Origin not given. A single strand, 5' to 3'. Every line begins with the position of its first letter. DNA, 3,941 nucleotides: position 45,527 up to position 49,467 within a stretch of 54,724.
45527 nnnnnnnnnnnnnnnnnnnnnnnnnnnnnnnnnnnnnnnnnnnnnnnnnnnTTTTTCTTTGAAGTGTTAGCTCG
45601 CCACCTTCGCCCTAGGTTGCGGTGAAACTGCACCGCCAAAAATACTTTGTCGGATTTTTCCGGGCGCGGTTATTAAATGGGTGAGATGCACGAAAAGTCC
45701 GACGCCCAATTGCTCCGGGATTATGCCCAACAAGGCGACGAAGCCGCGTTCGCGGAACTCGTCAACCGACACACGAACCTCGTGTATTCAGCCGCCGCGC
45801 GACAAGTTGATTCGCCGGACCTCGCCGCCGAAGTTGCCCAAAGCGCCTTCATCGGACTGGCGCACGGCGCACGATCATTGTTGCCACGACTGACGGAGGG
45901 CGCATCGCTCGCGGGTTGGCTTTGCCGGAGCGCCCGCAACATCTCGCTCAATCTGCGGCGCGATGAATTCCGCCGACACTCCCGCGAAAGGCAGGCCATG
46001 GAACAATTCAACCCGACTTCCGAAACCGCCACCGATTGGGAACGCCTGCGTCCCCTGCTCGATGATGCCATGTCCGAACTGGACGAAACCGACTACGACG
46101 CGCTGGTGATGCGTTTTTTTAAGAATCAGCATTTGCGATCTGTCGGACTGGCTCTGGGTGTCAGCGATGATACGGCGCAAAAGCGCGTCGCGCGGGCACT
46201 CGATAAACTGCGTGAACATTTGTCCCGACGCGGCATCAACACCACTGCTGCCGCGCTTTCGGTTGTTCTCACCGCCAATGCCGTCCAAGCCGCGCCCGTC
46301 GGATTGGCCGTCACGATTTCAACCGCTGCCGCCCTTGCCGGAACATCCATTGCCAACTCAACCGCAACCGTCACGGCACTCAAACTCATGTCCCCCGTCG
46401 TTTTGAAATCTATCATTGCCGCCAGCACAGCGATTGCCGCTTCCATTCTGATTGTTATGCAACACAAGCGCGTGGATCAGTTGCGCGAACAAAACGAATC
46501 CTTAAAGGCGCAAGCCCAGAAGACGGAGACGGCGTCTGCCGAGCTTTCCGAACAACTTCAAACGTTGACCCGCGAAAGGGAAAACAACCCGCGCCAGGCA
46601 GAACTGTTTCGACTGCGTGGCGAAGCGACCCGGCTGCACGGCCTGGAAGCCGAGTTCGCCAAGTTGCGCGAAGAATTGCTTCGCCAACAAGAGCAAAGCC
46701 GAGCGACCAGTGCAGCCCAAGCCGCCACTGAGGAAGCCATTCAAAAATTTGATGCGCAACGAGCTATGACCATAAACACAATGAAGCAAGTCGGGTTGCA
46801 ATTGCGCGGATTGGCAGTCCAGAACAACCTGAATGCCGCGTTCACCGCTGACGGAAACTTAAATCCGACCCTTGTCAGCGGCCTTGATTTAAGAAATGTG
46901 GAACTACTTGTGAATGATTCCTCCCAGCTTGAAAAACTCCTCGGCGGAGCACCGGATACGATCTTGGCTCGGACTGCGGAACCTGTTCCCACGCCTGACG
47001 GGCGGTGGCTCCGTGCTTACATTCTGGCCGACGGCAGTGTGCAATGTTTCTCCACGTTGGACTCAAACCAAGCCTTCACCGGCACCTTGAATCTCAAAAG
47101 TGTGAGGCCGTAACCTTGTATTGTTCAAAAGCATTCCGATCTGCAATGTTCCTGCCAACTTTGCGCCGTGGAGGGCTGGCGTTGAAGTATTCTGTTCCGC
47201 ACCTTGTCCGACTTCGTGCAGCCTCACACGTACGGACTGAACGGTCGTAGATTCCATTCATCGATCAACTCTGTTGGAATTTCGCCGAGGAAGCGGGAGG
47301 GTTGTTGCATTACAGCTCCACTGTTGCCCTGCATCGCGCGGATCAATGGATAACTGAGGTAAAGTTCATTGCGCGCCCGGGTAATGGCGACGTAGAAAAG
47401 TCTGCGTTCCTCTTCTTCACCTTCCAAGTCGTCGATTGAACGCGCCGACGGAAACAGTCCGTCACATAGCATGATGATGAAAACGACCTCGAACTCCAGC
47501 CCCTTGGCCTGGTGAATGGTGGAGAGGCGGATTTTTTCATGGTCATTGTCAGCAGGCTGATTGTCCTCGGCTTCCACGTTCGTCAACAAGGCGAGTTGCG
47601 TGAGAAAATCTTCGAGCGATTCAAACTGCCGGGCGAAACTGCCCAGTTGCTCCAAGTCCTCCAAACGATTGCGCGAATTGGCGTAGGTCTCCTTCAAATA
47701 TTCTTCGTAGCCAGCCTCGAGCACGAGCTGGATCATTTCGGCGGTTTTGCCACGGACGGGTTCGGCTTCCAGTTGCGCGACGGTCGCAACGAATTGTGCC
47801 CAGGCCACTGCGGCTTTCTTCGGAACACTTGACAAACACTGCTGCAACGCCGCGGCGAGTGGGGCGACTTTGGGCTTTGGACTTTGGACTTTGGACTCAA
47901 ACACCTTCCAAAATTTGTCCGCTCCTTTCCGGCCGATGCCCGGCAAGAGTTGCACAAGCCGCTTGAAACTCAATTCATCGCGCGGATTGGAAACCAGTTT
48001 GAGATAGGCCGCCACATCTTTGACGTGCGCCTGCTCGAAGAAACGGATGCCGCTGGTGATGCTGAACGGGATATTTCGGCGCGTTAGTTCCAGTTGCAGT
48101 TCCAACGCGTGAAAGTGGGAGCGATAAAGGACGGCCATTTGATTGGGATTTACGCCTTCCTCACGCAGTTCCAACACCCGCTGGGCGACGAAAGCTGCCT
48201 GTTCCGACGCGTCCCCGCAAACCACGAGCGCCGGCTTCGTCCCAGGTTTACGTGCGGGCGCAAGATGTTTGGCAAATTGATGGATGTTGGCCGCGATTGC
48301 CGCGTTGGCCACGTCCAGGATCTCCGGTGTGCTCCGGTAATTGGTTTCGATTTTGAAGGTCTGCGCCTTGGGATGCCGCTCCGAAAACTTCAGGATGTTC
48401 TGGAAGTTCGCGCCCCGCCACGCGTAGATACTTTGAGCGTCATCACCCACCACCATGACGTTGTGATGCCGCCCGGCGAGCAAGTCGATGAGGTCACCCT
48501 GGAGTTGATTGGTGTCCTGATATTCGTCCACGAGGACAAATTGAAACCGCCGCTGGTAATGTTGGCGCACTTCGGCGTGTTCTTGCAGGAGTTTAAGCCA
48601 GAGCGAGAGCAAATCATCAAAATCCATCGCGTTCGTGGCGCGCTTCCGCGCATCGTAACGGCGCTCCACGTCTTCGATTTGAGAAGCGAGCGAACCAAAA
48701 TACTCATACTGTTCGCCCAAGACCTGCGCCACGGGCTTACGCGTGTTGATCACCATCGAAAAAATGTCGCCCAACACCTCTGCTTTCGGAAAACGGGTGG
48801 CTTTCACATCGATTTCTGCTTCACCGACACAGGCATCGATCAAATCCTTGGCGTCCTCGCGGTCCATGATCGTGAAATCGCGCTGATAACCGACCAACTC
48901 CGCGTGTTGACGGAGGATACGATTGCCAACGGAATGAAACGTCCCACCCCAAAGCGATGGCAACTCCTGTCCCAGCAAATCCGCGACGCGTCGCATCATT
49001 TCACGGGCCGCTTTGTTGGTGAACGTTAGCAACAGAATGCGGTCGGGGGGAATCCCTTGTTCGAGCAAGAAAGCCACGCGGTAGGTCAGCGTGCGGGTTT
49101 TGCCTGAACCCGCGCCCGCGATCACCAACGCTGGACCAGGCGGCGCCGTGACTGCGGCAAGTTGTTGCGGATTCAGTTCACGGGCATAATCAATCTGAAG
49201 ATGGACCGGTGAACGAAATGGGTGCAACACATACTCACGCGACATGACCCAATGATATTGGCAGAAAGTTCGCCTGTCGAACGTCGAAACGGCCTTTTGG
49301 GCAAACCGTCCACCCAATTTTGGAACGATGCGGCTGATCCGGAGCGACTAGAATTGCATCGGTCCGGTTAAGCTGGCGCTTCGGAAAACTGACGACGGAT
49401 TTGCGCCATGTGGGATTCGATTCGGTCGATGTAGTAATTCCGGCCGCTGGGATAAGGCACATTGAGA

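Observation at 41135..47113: Three tandem ECF sigma factors, each fused through transmembrane segments to a different C-terminal domain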

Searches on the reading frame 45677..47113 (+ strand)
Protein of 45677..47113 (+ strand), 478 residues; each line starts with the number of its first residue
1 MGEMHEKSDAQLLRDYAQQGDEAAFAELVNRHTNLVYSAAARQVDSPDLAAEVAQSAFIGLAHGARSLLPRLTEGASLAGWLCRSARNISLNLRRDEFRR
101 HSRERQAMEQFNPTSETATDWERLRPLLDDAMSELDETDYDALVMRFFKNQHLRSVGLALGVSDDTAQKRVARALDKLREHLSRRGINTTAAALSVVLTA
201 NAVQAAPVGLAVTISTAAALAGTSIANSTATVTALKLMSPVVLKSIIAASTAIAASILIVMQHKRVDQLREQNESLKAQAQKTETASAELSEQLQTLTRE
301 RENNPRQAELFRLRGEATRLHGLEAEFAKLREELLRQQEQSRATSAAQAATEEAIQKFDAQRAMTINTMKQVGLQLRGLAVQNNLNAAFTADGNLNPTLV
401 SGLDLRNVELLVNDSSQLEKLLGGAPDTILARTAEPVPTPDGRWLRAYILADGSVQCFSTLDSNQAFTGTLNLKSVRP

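Call 3: search_protein_families(library=pfam, proteins=[window:45677-47113:+], max_evalue=0.1)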
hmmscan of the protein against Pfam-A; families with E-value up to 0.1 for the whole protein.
window:45677-47113:+ (478 aa): 3 families
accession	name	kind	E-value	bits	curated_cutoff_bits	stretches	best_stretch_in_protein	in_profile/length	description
PF04542.20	Sigma70_r2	-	2.6e-07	30.8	24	1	28-97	1-68/71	Sigma-70 region 2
PF04545.22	Sigma70_r4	-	9.1e-07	28.7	24.1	1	131-180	1-50/50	Sigma-70, region 4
PF08281.18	Sigma70_r4_2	-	0.00028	20.9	25.7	1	128-178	4-54/54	Sigma-70, region 4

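Call 4: search_protein_families(library=ncbifam, proteins=[window:45677-47113:+], max_evalue=0.1)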
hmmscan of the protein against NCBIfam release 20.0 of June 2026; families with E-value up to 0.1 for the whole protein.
window:45677-47113:+ (478 aa): 51 families (the best 25 are shown)
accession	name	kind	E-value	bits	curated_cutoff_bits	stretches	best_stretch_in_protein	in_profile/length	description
TIGR02937.1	sigma70-ECF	superfamily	2.7e-20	72.7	42.9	1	24-182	2-165/165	sigma-70 family RNA polymerase sigma factor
NF009166.1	PRK12513.1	equivalog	2.9e-20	72.8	206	1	3-185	3-189/193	RNA polymerase sigma factor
NF004113.0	PRK05602.1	equivalog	4.5e-14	52.6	208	1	3-188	26-207/211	RNA polymerase sigma factor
TIGR02985.1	Sig70_bacteroi1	subfamily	8.7e-14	52.1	126.4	1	24-182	2-162/162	RNA polymerase sigma-70 factor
NF007216.0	PRK09638.1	equivalog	4.6e-13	49.3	194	1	9-186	4-178/180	RNA polymerase sigma factor SigY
TIGR02983.1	SigE-fam_strep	subfamily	1.3e-12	47.9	141.55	1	19-183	2-159/162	SigE family RNA polymerase sigma factor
NF007225.0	PRK09643.1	equivalog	3.6e-12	46.4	190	1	3-184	8-184/204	RNA polymerase sigma factor SigM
NF009171.0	PRK12518.1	equivalog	4.3e-12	46.2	208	1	6-188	11-190/191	RNA polymerase sigma factor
NF009172.0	PRK12519.1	subfamily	6.6e-11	42.1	222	1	3-183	10-190/194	RNA polymerase sigma factor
NF009168.0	PRK12515.1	subfamily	1.2e-10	41.1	236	1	4-191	4-188/189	RNA polymerase sigma factor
NF008888.0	PRK11922.1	equivalog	1.3e-10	41.3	204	1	5-185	13-199/231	RNA polymerase sigma factor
NF008893.0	PRK11924.2-3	equivalog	2.4e-10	40.3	331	1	15-181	13-179/181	RNA polymerase sigma factor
TIGR02989.1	Sig-70_gvs1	subfamily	4.2e-10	39.8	124.55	1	24-180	2-156/158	RNA polymerase sigma-70 factor, Rhodopirellula/Verrucomicrobium family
NF007228.0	PRK09646.1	subfamily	1.7e-08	34.4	226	1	6-183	14-191/194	ECF RNA polymerase sigma factor SigK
NF007223.0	PRK09641.1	equivalog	1.9e-08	34.3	209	1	17-183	12-185/187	RNA polymerase sigma factor SigW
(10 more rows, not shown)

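Call 9: find_homologous_proteins(query=window:45677-47113:+)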
Query window:45677-47113:+ (478 aa): 2534 proteins with E <= 0.001 among 8000 candidates; the best 120 are listed.
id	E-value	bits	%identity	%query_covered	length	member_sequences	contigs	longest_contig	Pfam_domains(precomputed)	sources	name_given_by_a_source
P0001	3.6e-297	1003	100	100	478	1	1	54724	PF04545.23,PF04542.21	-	-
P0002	3.6e-168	578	64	98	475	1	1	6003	PF04545.23,PF04542.21,PF08281.19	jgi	jgi:RNA polymerase sigma factor (sigma-70 family)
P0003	6.7e-164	564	62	99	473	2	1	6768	PF04545.23,PF04542.21,PF08281.19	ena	-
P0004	2.6e-160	552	59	100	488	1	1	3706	PF04545.23,PF04542.21,PF08281.19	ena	-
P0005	3.7e-158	545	61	99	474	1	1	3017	PF04545.23,PF04542.21,PF08281.19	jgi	jgi:RNA polymerase sigma factor (sigma-70 family)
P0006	6.8e-158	544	60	99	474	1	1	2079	PF04545.23,PF04542.21,PF08281.19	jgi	-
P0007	7.7e-146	504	53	100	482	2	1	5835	PF04545.23,PF04542.21,PF08281.19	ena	-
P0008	3.8e-140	486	53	99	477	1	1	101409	PF04545.23,PF04542.21,PF08281.19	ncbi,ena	-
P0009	1.2e-138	481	53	99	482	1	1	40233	PF04545.23,PF08281.19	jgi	jgi:RNA polymerase sigma factor (sigma-70 family)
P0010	9.9e-133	461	68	72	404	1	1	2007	PF04545.23,PF04542.21,PF08281.19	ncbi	-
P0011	1.2e-132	461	50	99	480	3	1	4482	PF04545.23,PF04542.21,PF08281.19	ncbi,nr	ncbi:MAG: sigma-70 family RNA polymerase sigma factor [Verrucomicrobia subdivision 3 bacterium]|nr:s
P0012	7.0e-131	455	69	67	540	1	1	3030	PF04545.23,PF04542.21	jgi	jgi:RNA polymerase sigma factor (sigma-70 family)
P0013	4.8e-119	416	65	71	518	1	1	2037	PF04545.23,PF04542.21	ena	-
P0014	3.9e-116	407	69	60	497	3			PF04545.23,PF04542.21,PF08281.19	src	-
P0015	5.7e-115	403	71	58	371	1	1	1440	PF04545.23,PF04542.21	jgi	jgi:RNA polymerase sigma factor (sigma-70 family)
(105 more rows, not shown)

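Call 32: find_related_loci(query=A2, collection=genome_contigs, flank=10000)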
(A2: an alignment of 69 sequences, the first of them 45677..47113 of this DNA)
Query A2 (478 aa) in genome_contigs; peptide patterns used: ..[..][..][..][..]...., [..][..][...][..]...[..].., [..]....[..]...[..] (x = any residue, [..] = any of these).
600 stretches matched a pattern (row limit reached: there are more); 550 encode a relative of the query (tblastn E <= 1e-3); the best 80 are kept; 79 distinct loci.
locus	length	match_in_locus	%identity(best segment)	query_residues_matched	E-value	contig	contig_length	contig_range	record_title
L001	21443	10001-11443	51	1-478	2e-143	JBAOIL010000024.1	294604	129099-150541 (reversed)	MAG: Verrucomicrobiota bacterium isolate AS_Ams2_Bin42 np2-np3_contig_5508, whole genome shotgun sequence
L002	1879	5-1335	74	8-478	4e-126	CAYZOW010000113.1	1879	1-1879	MAG TPA_asm: uncultured Nitrosopumilaceae archaeon isolate SRP119689_co1_95 genome assembly, contig: NODE_119198_length_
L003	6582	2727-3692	59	3-334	6e-111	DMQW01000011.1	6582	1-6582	MAG TPA_asm: Limisphaerales bacterium isolate UBA11358 contig_16241, whole genome shotgun sequence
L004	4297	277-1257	59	1-333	1e-111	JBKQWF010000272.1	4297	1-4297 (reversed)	MAG: Limisphaerales bacterium isolate SEr3G3H3I__bin_261 SEr3G3H3I_000000410852, whole genome shotgun sequence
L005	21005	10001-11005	56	1-326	3e-109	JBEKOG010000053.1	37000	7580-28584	MAG: Verrucomicrobiota bacterium isolate SPRUCE 435 SPRUCE_435_53, whole genome shotgun sequence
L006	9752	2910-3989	56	2-359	4e-104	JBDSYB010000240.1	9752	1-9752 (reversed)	MAG: Verrucomicrobiota bacterium isolate cluster1_bin.665 k127_6742216, whole genome shotgun sequence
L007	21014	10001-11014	53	1-331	1e-102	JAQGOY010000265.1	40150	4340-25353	MAG: Verrucomicrobiales bacterium isolate RYN_625 scaffold_200990, whole genome shotgun sequence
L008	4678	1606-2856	47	1-421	6e-103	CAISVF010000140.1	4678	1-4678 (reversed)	MAG: uncultured Verrucomicrobia subdivision 3 bacterium isolate Ki2-D4_bin-0699 genome assembly, contig: bin-0699:140/62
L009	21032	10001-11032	53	1-337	2e-101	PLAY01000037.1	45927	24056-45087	MAG: Limisphaerales bacterium isolate bog_1418 73.20111000_S2D.10_contig_2616, whole genome shotgun sequence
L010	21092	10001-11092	55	1-355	4e-108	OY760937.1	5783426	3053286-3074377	MAG: Verrucomicrobiae bacterium isolate 066a7682-a1ac-48de-8761-1470dc9e5c3e genome assembly, chromosome: 1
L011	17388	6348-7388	55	1-340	2e-99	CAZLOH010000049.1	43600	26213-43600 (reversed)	MAG TPA_asm: uncultured Bifidobacterium sp. isolate SRP263991_co5_614 genome assembly, contig: NODE_1829_length_43600_co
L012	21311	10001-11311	46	1-464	3e-99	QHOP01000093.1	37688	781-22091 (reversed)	MAG: Verrucomicrobia bacterium isolate AV5 14_0919_12_20cm_scaffold_2416_curated, whole genome shotgun sequence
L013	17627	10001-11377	45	1-464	8e-99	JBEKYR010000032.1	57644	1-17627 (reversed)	MAG: Verrucomicrobiota bacterium isolate SPRUCE 67 SPRUCE_67_32, whole genome shotgun sequence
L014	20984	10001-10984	54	2-320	6e-99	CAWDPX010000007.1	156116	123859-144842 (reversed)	MAG: uncultured Verrucomicrobiae bacterium isolate MFD01689.bin.2.14 genome assembly, contig: contig_15843, whole genome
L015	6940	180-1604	47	1-464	5e-98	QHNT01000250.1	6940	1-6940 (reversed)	MAG: Verrucomicrobia bacterium isolate AV7 14_0929_05_30cm_scaffold_28384_curated, whole genome shotgun sequence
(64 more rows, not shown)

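Call 35: predict_structure(alignment_id=A2)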
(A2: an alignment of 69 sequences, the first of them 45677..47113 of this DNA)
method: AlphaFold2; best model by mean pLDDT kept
length: 478 residues; sequences in the alignment: 69
mean_pLDDT: 81.7   pTM: 0.40
mean pLDDT of the five models: 81.7, 80.1, 79.9, 79.4, 78.8
residues with pLDDT >= 90: 264; 70-90: 120; 50-70: 41; < 50: 53
segments of 3 or more residues with pLDDT < 50: 111-118, 224-263
pLDDT, mean of each block of 10 residues (from residue 1): 78 95 95 95 91 95 94 83 95 89 70 45 80 95 90 94 97 96 91 84 55 68 46 31 32 30 58 76 77 69 67 90 92 93 92 94 94 94 93 88 87 89 92 95 96 95 91 82
secondary structure, 60 per line:
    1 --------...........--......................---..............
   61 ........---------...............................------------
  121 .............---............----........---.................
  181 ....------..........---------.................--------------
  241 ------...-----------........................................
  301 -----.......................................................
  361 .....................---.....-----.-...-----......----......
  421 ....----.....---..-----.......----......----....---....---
elements in order: H9-19 H22-43 H47-68 H78-108 H121-133 H137-148 H153-160 H164-184 H191-200 H210-226 H261-300 H306-381 H385-388 E408-410 H415-424 E429-433 E444-450 E455-460 E465-468 E472-475

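Call 38: fold_search(model_id=the predicted structure, library=pdb)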
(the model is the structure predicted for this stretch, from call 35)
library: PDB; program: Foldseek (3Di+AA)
matches with E <= 10: 233; with E <= 0.001: 10
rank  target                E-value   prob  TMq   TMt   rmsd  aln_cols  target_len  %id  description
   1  9m9e_F                4.3e-05  1.00  0.14  0.36  20.8       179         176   24  Structural Basis of Pausing During Transcription Initiation in Mycobacterium tuberculosis (released 2026-01-14)
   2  1or7_A                1.5e-04  1.00  0.18  0.43  12.0       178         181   26  Crystal Structure of Escherichia coli sigmaE with the Cytoplasmic Domain of its Anti-sigma RseA (released 2003-04-15)
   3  6dv9_F                2.6e-04  1.00  0.15  0.38  25.8       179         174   21  Crystal structure of Mycobacterium tuberculosis transcription initiation complex(ECF sigma factor L) containing 5nt RN (released 2019-02-20)
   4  6kon_F                3.0e-04  1.00  0.15  0.35  25.4       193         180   18  Mycobacterium tuberculosis initial transcription complex comprising sigma H and 5'-OH RNA of 5 nt (released 2020-03-11)
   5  5wuq_B                3.5e-04  1.00  0.21  0.54   8.6       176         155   18  Crystal structure of SigW in complex with its anti-sigma RsiW, a zinc binding form (released 2017-03-29)
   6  5wuq_A                4.7e-04  1.00  0.21  0.53   8.9       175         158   18  Crystal structure of SigW in complex with its anti-sigma RsiW, a zinc binding form (released 2017-03-29)
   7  5wur_A                5.0e-04  1.00  0.21  0.54   8.8       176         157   18  Crystal structure of SigW in complex with its anti-sigma RsiW, an oxdized form (released 2017-03-29)
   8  6in7_B                6.4e-04  1.00  0.15  0.38  13.5       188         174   21  Crystal structure of AlgU in complex with MucA(cyto) (released 2019-07-24)
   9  9a50_A                6.7e-04  1.00  0.18  0.30  29.5       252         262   16  Integrative model of RPSB-RPOC by crosslinking MS and deep learning (released 2024-09-18)
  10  8z6g_B                7.7e-04  1.00  0.15  0.40  13.7       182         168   23  the AlgU-MucAcyto complex structure in Pseudomonas aeruginosa (released 2024-05-08)
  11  9m9d_F                1.0e-03  1.00  0.14  0.39  26.3       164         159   26  Structural Basis of Pausing During Transcription Initiation in Mycobacterium tuberculosis (released 2026-01-14)
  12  8z6g_D                1.2e-03  1.00  0.15  0.40  13.5       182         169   21  the AlgU-MucAcyto complex structure in Pseudomonas aeruginosa (released 2024-05-08)
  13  9m98_F                1.3e-03  1.00  0.14  0.37  26.2       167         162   25  Structural Basis of Pausing During Transcription Initiation in Mycobacterium tuberculosis (released 2026-01-14)
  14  6dxo_A                1.5e-03  1.00  0.14  0.46  14.1       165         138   19  1.8 A structure of RsbN-BldN complex. (released 2018-07-11)
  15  6koo_F                1.6e-03  1.00  0.14  0.33  26.1       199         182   18  Mycobacterium tuberculosis initial transcription complex comprising sigma H and 5'-OH RNA of 7 nt (released 2020-03-11)
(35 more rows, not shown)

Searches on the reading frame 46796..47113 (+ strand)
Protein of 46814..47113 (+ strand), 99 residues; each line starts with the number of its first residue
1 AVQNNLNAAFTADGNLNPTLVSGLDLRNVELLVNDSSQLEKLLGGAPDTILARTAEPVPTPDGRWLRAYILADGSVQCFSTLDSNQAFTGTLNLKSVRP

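Call 79: search_solved_structures(query=A7, max_evalue=10)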
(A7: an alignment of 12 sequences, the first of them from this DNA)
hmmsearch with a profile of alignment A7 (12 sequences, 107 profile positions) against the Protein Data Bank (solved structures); distinct sequences matched with E-value up to 10: 1.
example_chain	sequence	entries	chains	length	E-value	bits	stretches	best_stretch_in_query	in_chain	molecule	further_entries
25ve_A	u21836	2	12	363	0.56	13.8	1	46-89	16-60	F2-pyocin side fiber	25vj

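Call 80: search_protein_families(library=ncbifam, proteins=[window:46814-47113:+], max_evalue=1)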
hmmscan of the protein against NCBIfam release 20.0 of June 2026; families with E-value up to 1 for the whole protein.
window:46814-47113:+ (99 aa): 0 families

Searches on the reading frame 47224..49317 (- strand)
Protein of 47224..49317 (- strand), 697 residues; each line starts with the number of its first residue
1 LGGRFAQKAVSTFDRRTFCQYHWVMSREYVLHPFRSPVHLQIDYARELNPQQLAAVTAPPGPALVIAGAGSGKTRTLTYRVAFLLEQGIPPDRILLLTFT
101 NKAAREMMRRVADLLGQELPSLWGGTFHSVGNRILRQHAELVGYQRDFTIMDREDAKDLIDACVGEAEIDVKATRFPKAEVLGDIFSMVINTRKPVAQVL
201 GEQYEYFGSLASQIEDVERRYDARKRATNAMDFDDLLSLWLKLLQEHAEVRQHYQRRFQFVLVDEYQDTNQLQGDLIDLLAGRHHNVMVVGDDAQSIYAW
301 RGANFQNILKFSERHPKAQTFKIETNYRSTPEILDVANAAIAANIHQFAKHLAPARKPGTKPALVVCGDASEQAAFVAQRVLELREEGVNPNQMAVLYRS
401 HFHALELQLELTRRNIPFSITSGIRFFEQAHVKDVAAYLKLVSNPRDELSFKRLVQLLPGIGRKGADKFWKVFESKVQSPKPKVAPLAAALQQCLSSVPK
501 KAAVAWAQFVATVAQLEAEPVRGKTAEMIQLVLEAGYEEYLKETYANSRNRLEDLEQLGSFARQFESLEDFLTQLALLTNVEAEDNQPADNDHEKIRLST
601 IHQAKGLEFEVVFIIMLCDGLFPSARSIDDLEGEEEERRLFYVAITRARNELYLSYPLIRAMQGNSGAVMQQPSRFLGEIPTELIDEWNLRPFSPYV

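Call 29: search_protein_families(library=pfam, proteins=[window:47224-49317:-], max_evalue=0.001)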
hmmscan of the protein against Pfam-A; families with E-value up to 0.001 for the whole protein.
window:47224-49317:- (697 aa): 8 families
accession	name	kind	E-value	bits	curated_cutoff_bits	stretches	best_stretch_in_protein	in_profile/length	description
PF00580.27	UvrD-helicase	-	6.5e-80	269.1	23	1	48-315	1-270/271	UvrD/REP helicase N-terminal domain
PF13361.12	UvrD_C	-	1.6e-62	212.4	25.6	1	322-656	2-347/350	UvrD-like helicase C-terminal domain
PF13245.12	AAA_19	-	2.1e-22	80.2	25.1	1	54-299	3-132/134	AAA domain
PF13538.12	UvrD_C_2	-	1.1e-11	44.9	27.4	1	596-654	2-51/52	UvrD-like helicase C-terminal domain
PF01443.25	Viral_helicase1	-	1.3e-09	38.6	21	1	577-653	164-225/228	Viral superfamily 1 RNA helicase core domain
PF13604.12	AAA_30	-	2.3e-08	34.5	27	0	48-110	2-65/191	AAA domain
PF13401.12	AAA_22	-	4.9e-05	24.1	27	0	61-135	6-76/130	AAA domain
PF13087.12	AAA_12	-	0.00024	21.2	27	0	574-653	121-189/195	AAA domain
